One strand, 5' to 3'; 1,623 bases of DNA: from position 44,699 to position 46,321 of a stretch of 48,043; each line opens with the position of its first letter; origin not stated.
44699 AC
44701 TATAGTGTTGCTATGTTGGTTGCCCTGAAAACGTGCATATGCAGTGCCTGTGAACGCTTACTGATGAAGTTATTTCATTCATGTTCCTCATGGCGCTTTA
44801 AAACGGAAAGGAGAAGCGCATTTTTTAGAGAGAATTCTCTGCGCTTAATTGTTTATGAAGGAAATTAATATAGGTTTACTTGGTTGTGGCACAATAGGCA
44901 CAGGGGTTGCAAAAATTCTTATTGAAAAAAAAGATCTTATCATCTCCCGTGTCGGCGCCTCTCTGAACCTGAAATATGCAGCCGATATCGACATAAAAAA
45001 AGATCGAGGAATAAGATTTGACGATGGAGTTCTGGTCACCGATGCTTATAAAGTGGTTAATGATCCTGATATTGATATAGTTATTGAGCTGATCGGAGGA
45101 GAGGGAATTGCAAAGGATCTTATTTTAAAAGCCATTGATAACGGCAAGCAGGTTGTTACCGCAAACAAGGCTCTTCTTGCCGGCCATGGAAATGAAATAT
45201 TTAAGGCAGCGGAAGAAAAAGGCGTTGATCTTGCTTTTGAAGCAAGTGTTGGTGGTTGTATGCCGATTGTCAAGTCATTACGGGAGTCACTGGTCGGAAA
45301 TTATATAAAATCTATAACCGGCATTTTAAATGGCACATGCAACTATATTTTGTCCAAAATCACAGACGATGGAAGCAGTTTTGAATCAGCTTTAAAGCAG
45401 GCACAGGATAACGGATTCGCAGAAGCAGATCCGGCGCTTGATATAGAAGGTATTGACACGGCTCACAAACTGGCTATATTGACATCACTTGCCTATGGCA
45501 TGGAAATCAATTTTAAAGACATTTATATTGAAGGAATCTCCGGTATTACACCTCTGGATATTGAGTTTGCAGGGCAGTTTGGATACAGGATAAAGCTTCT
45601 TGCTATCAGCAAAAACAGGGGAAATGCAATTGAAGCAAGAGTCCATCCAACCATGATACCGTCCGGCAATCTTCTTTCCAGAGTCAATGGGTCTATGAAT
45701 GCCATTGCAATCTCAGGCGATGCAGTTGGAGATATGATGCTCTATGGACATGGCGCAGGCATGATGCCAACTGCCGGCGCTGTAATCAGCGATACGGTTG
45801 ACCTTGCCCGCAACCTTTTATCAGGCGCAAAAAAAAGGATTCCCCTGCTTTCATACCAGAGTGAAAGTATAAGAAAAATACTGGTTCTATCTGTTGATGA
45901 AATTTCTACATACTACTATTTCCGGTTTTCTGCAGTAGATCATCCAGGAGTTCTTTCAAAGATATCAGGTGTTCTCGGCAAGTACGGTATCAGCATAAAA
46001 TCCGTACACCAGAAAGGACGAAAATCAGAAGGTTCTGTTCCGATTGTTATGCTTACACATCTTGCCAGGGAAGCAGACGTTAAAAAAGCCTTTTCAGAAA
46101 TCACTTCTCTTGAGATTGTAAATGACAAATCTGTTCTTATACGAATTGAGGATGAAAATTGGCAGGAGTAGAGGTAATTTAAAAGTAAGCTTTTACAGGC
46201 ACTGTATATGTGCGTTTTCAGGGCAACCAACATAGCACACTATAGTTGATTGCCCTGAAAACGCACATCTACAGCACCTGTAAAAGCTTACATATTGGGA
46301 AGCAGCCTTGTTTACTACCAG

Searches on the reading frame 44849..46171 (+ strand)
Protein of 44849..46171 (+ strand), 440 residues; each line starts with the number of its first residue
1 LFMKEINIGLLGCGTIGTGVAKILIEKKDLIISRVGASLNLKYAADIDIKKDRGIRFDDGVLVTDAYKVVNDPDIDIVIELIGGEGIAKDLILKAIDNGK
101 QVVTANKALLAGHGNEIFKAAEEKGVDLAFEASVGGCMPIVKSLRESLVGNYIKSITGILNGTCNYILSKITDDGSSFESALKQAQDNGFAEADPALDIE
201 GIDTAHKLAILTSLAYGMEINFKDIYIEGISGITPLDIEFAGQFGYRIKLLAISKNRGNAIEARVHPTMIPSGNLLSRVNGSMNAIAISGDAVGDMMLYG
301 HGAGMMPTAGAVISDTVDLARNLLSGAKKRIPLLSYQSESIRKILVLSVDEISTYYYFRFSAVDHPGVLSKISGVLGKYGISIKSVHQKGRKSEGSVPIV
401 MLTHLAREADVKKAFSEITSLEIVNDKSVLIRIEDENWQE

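Call 90: search_protein_families(library=pfam, proteins=[window:44849-46171:+])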
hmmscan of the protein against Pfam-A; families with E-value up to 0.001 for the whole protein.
window:44849-46171:+ (440 aa): 5 families
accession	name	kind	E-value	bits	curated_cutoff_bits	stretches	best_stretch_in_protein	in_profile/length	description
PF00742.24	Homoserine_dh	-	1.9e-64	217.1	22.9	1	139-316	1-172/173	Homoserine dehydrogenase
PF03447.22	NAD_binding_3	-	4.3e-20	73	24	1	12-131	1-116/116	Homoserine dehydrogenase, NAD binding domain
PF01842.31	ACT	-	2e-10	40.7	27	1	357-421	2-64/66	ACT domain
PF22629.2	ACT_AHAS_ss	-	0.00019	21.9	27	0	364-422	7-63/67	AHAS small subunit-like ACT domain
PF13291.12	ACT_4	-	0.00069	20.7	27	0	359-416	10-67/80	ACT domain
